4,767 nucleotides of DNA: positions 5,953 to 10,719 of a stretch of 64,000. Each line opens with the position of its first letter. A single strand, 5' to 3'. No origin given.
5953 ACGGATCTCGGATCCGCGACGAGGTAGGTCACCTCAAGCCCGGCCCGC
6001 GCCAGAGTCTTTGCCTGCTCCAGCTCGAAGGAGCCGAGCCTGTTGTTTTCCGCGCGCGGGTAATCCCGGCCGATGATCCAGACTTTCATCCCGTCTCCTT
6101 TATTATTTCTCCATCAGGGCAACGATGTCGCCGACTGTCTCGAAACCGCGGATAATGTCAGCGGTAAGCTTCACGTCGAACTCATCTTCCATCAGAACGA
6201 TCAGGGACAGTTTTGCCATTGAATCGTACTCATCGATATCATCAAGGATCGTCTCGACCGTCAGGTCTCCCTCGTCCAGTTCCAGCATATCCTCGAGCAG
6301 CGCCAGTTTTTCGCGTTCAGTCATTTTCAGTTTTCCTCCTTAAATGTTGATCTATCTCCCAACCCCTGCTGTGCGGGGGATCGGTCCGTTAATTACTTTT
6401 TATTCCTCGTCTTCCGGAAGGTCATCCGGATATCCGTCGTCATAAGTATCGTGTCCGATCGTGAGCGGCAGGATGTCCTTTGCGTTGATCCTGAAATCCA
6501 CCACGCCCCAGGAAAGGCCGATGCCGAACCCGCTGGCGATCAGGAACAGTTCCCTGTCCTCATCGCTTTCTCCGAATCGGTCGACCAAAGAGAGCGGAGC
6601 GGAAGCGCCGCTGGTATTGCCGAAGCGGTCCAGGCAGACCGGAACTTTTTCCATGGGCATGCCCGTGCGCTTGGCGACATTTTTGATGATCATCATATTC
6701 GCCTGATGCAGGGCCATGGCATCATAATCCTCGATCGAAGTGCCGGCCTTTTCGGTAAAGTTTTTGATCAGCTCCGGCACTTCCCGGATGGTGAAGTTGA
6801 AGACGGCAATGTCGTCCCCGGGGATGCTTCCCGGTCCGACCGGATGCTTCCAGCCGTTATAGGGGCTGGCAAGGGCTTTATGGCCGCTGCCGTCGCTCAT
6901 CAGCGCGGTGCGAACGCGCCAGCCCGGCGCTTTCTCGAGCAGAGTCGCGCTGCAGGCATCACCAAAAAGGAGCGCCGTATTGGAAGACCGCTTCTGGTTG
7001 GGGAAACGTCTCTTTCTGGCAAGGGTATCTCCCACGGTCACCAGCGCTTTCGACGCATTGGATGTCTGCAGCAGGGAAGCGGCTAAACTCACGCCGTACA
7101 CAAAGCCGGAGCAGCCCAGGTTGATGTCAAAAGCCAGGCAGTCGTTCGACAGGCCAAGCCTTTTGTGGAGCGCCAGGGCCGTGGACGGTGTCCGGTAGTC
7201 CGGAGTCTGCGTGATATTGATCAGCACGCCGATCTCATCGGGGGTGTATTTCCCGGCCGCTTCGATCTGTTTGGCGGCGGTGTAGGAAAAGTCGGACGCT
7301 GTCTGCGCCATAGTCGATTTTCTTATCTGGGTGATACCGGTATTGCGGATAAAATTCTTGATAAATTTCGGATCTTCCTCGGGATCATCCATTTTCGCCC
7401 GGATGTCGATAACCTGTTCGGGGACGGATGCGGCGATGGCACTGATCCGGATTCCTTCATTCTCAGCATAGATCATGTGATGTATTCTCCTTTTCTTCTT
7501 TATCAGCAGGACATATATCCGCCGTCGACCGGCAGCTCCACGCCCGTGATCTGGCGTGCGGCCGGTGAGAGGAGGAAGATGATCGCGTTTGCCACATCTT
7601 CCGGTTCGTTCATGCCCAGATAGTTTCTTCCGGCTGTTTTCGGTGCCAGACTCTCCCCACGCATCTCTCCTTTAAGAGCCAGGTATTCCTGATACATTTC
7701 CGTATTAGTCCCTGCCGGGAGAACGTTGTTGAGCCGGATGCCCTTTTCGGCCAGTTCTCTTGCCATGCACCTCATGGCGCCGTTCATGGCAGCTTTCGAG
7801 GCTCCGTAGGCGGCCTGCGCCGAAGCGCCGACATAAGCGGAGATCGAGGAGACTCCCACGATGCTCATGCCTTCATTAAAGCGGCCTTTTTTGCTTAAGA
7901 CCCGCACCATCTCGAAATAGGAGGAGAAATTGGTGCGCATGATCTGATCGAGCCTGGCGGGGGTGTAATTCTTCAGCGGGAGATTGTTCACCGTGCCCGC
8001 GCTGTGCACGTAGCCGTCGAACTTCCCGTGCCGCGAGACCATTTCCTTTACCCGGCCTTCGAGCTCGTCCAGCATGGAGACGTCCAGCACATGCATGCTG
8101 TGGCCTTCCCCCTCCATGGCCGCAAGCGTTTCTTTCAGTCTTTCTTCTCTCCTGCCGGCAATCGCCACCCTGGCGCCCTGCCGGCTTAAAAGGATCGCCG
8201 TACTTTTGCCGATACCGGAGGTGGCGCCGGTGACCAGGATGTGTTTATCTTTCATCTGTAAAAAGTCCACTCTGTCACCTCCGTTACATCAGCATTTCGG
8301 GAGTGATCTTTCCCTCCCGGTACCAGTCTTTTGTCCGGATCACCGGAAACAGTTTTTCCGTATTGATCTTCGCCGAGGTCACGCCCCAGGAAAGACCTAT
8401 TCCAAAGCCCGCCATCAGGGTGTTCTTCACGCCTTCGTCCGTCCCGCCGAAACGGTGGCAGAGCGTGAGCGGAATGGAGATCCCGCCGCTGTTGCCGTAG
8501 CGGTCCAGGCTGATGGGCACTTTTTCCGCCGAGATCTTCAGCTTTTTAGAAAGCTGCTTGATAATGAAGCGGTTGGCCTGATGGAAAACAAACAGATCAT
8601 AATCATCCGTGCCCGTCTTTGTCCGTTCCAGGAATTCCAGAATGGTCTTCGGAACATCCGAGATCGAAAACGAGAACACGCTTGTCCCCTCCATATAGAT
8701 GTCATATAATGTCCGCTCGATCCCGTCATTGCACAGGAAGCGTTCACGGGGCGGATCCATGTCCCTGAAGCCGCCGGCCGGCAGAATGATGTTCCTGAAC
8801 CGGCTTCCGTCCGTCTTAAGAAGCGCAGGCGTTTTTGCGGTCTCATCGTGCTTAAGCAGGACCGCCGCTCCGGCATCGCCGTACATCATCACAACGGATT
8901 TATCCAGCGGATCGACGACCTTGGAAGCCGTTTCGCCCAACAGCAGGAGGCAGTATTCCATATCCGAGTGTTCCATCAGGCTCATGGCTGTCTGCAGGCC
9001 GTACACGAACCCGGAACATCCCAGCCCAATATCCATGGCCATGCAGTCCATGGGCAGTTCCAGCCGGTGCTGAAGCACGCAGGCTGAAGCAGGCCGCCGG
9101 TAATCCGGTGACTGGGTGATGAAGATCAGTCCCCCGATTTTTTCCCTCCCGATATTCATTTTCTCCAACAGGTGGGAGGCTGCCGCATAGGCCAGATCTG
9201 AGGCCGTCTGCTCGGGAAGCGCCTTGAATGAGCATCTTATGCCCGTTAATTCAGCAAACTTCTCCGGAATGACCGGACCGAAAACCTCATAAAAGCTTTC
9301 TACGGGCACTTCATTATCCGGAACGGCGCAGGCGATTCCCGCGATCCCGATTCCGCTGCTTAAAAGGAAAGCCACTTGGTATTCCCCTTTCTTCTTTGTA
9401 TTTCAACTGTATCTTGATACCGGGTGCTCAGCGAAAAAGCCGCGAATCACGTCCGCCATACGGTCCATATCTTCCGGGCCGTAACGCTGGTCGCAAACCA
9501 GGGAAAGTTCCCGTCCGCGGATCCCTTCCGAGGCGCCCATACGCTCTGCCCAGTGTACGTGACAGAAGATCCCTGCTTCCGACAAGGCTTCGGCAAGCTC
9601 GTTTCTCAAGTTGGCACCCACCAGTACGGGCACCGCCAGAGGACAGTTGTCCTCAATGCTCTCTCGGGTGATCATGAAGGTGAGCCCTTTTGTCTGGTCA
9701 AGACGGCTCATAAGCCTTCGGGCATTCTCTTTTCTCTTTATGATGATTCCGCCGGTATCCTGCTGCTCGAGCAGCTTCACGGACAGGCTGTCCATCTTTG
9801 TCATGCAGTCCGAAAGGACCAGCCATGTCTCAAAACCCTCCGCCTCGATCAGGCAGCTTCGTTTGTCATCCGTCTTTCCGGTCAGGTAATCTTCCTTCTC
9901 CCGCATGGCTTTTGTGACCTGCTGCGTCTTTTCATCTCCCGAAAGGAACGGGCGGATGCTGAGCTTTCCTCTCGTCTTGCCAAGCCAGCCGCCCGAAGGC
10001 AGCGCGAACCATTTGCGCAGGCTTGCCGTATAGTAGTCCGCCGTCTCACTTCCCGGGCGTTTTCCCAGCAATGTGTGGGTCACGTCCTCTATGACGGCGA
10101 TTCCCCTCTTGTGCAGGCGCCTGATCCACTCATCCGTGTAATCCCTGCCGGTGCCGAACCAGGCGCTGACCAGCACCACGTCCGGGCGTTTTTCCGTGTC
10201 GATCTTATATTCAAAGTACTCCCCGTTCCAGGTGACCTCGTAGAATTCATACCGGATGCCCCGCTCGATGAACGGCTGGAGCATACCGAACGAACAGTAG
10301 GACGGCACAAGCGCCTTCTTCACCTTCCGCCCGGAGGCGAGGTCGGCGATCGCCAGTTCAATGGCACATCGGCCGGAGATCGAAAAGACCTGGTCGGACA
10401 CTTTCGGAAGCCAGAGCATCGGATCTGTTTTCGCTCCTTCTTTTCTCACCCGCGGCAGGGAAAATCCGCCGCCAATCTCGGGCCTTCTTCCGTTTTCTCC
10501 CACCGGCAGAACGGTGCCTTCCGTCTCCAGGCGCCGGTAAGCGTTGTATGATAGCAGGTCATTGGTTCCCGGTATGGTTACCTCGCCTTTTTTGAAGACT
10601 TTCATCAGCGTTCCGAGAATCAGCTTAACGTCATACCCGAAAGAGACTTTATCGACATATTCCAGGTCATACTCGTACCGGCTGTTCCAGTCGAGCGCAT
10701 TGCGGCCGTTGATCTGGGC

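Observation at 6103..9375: Dedicated ACP, two KAS III enzymes and a ketoreductase inside the glycan locus, with no PglD-type acetyltransferase: probable N-(3-hydroxyacyl) amino-sugar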

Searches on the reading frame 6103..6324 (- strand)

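Call 3: search_protein_families(library=pfam, proteins=[window:6103-6324:-])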
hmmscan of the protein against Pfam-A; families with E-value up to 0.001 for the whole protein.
window:6103-6324:- (73 aa): 1 family
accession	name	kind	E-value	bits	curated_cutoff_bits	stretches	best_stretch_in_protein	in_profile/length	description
PF00550.31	PP-binding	-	1.1e-05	26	20.8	1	8-70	5-66/67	Phosphopantetheine attachment site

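Call 4: search_protein_families(library=ncbifam, proteins=[window:6103-6324:-])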
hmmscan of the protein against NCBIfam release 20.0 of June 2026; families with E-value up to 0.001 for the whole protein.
window:6103-6324:- (73 aa): 6 families
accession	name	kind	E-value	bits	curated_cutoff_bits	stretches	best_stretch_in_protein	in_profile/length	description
NF002150.0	PRK00982.1-4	subfamily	1.3e-07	31.8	66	1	10-72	14-76/80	acyl carrier protein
NF002147.0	PRK00982.1-1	equivalog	7.1e-07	29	84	1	9-72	15-78/83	acyl carrier protein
NF040636.1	AcpM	exception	3e-05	24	146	1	9-73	13-77/93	meromycolate extension acyl carrier protein AcpM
NF002148.0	PRK00982.1-2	subfamily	5.5e-05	22.9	71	1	10-72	13-75/79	acyl carrier protein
TIGR00517.1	acyl_carrier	equivalog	0.00037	20.3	70.45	1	9-72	11-74/77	acyl carrier protein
NF002151.0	PRK00982.1-5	equivalog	0.00074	19.6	92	1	12-73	14-75/78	acyl carrier protein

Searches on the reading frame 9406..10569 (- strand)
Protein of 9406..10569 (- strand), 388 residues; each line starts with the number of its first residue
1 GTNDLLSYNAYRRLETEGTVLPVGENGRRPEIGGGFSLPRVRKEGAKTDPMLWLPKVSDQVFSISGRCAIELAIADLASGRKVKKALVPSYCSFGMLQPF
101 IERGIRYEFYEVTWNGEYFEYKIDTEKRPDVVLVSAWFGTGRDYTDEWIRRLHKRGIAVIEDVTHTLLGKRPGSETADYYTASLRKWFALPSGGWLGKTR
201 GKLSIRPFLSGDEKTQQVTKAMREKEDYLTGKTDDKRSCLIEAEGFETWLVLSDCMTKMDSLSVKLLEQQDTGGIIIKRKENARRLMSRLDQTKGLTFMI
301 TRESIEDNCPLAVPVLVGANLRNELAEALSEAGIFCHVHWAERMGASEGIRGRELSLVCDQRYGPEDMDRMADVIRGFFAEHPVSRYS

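Call 8: search_solved_structures(query=window:9406-10569:-, max_evalue=10, show_alignments=2)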
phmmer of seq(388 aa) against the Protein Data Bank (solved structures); distinct sequences matched with E-value up to 10: 4.
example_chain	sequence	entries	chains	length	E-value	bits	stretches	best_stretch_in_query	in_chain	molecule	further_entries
8by6_C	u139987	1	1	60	0.14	13.9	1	268-305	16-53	Nuclear cap-binding protein subunit 3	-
8dle_A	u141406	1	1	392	0.24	13.1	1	304-382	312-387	8-amino-7-oxononanoate synthase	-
9kym_B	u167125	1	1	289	0.72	11.6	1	268-341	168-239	Energy-coupling factor transporter ATP-binding protein EcfA2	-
4huq_A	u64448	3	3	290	0.73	11.5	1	268-341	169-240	Energy-coupling factor transporter ATP-binding protein EcfA 1 | Energy-coupling factor transporter ATP-binding protein EcfA2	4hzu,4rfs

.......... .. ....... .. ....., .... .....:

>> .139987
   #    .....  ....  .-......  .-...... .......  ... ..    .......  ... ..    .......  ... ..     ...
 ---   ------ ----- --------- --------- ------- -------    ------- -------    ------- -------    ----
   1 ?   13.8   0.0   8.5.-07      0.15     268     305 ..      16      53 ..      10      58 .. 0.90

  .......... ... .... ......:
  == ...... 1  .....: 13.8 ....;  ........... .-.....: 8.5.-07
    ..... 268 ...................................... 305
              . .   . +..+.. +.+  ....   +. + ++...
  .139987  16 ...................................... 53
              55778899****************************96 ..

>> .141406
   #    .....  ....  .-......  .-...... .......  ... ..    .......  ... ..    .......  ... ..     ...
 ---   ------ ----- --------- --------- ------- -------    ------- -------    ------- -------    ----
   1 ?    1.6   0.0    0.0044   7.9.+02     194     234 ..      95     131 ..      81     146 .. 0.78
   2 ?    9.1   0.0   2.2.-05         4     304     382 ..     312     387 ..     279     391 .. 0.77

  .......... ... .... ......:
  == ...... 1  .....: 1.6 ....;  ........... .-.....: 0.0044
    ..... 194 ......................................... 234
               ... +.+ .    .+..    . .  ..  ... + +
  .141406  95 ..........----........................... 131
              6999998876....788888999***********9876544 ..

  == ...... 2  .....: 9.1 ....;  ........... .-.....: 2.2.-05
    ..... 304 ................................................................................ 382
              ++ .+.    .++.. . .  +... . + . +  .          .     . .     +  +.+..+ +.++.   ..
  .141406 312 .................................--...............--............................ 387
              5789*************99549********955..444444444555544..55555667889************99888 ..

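Call 11: search_protein_families(library=pfam, proteins=[window:9406-10569:-], max_evalue=10)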
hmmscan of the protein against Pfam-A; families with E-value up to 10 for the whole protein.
seq(388 aa): 2 families
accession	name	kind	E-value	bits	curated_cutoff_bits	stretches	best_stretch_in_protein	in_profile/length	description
PF02310.24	B12-binding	-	0.095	13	32.1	1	103-155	27-78/121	B12 binding domain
PF01041.23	DegT_DnrJ_EryC1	-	0.17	11.5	19.8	1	275-341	240-308/360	DegT/DnrJ/EryC1/StrS aminotransferase family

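Call 41: search_solved_structures(query=A1, max_evalue=1, show_alignments=1)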
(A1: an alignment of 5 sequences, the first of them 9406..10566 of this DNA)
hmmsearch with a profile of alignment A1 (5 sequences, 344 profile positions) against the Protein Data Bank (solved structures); distinct sequences matched with E-value up to 1: 8.
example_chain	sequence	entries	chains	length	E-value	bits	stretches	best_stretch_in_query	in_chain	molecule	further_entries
4piw_A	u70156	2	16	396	0.0033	19.8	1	48-137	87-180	TDP-4-keto-6-deoxy-D-glucose transaminase family protein | dTDP-4-amino-4,6-dideoxygalactose transaminase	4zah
7b0d_A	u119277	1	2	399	0.076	15.3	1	244-344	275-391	Glutamine--scyllo-inositol transaminase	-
3frk_A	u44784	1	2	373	0.18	14.1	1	241-310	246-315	QdtB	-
5u1z_A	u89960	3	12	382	0.3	13.4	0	245-341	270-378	Putative aminotransferase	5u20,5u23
5u21_A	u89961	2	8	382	0.32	13.3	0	245-341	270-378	Putative aminotransferase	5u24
7n63_A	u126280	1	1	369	0.33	13.2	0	243-316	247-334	Putative aminotransferase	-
2fn6_A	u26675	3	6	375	0.58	12.4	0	239-342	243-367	AMINOTRANSFERASE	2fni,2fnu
9ikp_A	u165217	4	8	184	0.59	12.4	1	79-153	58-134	Malectin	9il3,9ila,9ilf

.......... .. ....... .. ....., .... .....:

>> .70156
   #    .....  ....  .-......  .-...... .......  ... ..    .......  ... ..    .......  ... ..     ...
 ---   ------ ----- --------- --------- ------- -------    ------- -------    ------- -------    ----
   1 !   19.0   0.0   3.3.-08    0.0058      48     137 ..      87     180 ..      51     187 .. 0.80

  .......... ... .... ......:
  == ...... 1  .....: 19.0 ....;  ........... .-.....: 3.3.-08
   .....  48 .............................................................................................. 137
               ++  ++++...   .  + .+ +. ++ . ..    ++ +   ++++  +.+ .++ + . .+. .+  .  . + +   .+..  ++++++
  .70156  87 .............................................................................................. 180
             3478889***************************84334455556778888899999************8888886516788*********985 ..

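Call 57: find_homologous_proteins(query=window:9406-10464:-, max_evalue=0.00001)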
Query window:9406-10464:- (353 aa): 31 proteins with E <= 0.00001 among 3080 candidates.
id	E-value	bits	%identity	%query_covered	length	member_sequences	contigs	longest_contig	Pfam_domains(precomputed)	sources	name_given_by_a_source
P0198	1.8e-238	808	100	100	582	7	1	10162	PF02397.23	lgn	-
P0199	3.3e-145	501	64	96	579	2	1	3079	PF02397.23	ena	-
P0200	3.3e-141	488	63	98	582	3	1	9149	PF02397.23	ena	-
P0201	2.9e-137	475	61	98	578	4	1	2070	PF02397.23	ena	-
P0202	1.0e-97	345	49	94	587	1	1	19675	PF02397.23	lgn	-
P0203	5.2e-92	326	47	92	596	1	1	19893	PF02397.23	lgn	-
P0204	2.1e-80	288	43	96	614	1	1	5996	PF02397.23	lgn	-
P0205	8.3e-80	286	43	94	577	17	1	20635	PF02397.23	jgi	jgi:lipopolysaccharide/colanic/teichoic acid biosynthesis glycosyltransferase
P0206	5.4e-78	280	45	92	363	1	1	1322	-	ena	-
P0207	4.3e-77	277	42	95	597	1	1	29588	PF02397.23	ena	-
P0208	9.2e-77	276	45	92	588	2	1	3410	PF02397.23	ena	-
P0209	1.2e-76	276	43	92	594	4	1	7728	PF02397.23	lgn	-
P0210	6.7e-75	270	40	93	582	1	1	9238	PF02397.23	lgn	-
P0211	3.1e-74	268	41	94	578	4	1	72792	PF02397.23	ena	-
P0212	1.9e-72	262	42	93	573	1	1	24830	PF02397.23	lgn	-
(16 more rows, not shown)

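Call 60: find_encoding_contigs(protein=P0200, flank=8000, max_places=1)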
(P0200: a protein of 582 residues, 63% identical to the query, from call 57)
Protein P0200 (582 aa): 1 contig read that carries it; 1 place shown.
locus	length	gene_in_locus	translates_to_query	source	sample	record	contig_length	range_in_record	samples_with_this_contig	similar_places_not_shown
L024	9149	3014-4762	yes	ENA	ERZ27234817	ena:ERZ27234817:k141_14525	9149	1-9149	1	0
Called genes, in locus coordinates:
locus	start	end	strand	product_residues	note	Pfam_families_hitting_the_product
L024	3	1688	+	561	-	?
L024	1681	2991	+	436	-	PF01041:DegT_DnrJ_EryC1, PF01212:Beta_elim_lyase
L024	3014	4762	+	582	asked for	PF02397:Bac_transf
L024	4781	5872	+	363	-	PF08545:ACP_syn_III, PF08541:ACP_syn_III_C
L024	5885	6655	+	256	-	PF23441:SDR (weak), PF00106:adh_short, PF01370:Epimerase (faint), PF08659:KR, PF13561:adh_short_C2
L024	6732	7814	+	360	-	PF00195:Chal_sti_synt_N (weak), PF08392:FAE1_CUT1_RppA (weak), PF08545:ACP_syn_III, PF08541:ACP_syn_III_C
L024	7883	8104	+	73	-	-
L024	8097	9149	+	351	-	?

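Call 61: find_encoding_contigs(protein=P0202, flank=10000, max_places=1)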
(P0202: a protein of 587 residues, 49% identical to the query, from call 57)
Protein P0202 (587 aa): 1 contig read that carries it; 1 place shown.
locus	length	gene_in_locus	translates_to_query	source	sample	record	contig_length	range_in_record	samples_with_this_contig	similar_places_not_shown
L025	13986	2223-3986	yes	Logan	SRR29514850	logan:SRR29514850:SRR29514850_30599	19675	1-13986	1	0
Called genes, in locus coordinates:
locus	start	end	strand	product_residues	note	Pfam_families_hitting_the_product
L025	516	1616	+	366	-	-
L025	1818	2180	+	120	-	PF00132:Hexapep, PF14602:Hexapep_2 (weak)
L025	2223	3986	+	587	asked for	PF02397:Bac_transf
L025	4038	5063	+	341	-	PF01041:DegT_DnrJ_EryC1 (faint)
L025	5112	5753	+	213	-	PF25087:GMPPB_C (faint), PF25084:LbH_EIF2B (weak), PF00132:Hexapep (weak), PF14602:Hexapep_2 (weak)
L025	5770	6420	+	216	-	-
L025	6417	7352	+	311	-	PF00698:Acyl_transf_1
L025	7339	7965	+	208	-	PF00753:Lactamase_B, PF12706:Lactamase_B_2 (weak)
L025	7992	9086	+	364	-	PF08392:FAE1_CUT1_RppA (weak), PF08545:ACP_syn_III, PF08541:ACP_syn_III_C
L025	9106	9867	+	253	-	PF00106:adh_short, PF08659:KR, PF13561:adh_short_C2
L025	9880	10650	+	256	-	PF00106:adh_short, PF08659:KR, PF13561:adh_short_C2, PF23441:SDR (weak)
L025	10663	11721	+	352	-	PF08545:ACP_syn_III, PF08541:ACP_syn_III_C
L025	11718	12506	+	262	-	PF00106:adh_short, PF08659:KR, PF13561:adh_short_C2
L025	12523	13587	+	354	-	PF08545:ACP_syn_III, PF08541:ACP_syn_III_C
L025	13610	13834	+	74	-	PF00550:PP-binding (weak)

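Call 65: predict_structure(alignment_id=A2)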
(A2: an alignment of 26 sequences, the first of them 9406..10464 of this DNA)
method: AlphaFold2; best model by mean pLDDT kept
length: 353 residues; sequences in the alignment: 26
mean_pLDDT: 89.6   pTM: 0.90
mean pLDDT of the five models: 89.6, 89.0, 89.0, 89.0, 88.0
residues with pLDDT >= 90: 246; 70-90: 79; 50-70: 24; < 50: 4
segments of 3 or more residues with pLDDT < 50: 351-353
pLDDT, mean of each block of 10 residues (from residue 1): 64 74 96 96 96 91 92 94 93 96 91 97 97 95 97 93 97 93 87 85 77 75 95 91 97 95 93 93 90 92 66 85 92 97 86 46
secondary structure, 60 per line:
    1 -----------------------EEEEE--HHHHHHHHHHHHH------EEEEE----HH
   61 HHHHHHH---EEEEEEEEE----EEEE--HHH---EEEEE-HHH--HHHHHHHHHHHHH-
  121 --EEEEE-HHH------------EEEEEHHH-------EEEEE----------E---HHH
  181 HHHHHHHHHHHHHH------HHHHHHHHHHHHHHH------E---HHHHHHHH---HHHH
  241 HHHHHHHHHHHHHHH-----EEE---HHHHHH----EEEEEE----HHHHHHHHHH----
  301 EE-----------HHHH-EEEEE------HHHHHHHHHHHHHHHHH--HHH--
elements in order: E24-28 H31-43 E50-54 H59-67 E71-79 E84-87 E96-100 H107-119 E123-127 E144-148 E159-163 H178-194 H201-215 H226-233 H237-255 E261-263 H267-272 E277-282 H287-296 H314-317 E319-323 H330-346

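Call 67: fold_search(model_id=the predicted structure, library=pdb)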
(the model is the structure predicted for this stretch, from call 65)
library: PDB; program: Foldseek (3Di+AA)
matches with E <= 10: 1871; with E <= 0.001: 1231
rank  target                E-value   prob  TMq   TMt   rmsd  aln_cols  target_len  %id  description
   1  7n63                  8.1e-13  1.00  0.60  0.59   9.8       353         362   16  X-ray structure of HCAN_0200, an aminotransferase from Helicobacter canadensis in complex with its external aldimine (released 2021-06-23)
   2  3bcx_A                1.7e-12  1.00  0.61  0.52  11.8       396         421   14  E1 Dehydrase (released 2007-11-27)
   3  7b0m                  2.8e-12  1.00  0.62  0.59   9.8       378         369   14  Sugar transaminase from a metagenome collected from troll oil field production water (released 2021-12-01)
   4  2oga_C                3.1e-12  1.00  0.65  0.62   9.9       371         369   16  X-ray crystal structure of S. venezuelae DesV in complex with ketimine intermediate (released 2007-05-15)
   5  4k2m_A                3.3e-12  1.00  0.62  0.51  10.0       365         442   14  Crystal structure of ntda from bacillus subtilis in complex with the plp external aldimine adduct with kanosamine-6-ph (released 2013-10-16)
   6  3bcx_B                3.3e-12  1.00  0.63  0.54  12.0       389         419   14  E1 Dehydrase (released 2007-11-27)
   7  7b0d_A                3.5e-12  1.00  0.63  0.61   9.7       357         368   16  Sugar transaminase from Archaeoglobus veneficus (released 2021-12-01)
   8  3bb8_A                3.7e-12  1.00  0.61  0.52  10.9       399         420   14  E1 Dehydrase H220K Mutant (released 2008-09-16)
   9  5u20_D                4.2e-12  1.00  0.62  0.61   9.7       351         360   14  X-ray structure of the WlaRG aminotransferase from Campylobacter jejuni, internal PLP-aldimine (released 2017-01-11)
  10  2gms_B                4.4e-12  1.00  0.58  0.53  11.9       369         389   15  E coli GDP-4-keto-6-deoxy-D-mannose-3-dehydratase with bound hydrated PLP (released 2006-09-05)
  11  6ewr_A                4.7e-12  1.00  0.64  0.57  10.6       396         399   14  Putative sugar aminotransferase Spr1654 from Streptococcus pneumoniae, PMP-form (released 2018-05-02)
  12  6ewq_D                5.3e-12  1.00  0.62  0.56   8.5       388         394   15  Putative sugar aminotransferase Spr1654 from Streptococcus pneumoniae, PLP-form (released 2018-05-02)
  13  2fnu_A                5.3e-12  1.00  0.62  0.59  10.6       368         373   14  PseC aminotransferase with external aldimine (released 2006-01-24)
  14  6ewq_C                5.3e-12  1.00  0.63  0.56  10.6       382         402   14  Putative sugar aminotransferase Spr1654 from Streptococcus pneumoniae, PLP-form (released 2018-05-02)
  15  6ewr_D                5.3e-12  1.00  0.64  0.57  10.3       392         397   15  Putative sugar aminotransferase Spr1654 from Streptococcus pneumoniae, PMP-form (released 2018-05-02)
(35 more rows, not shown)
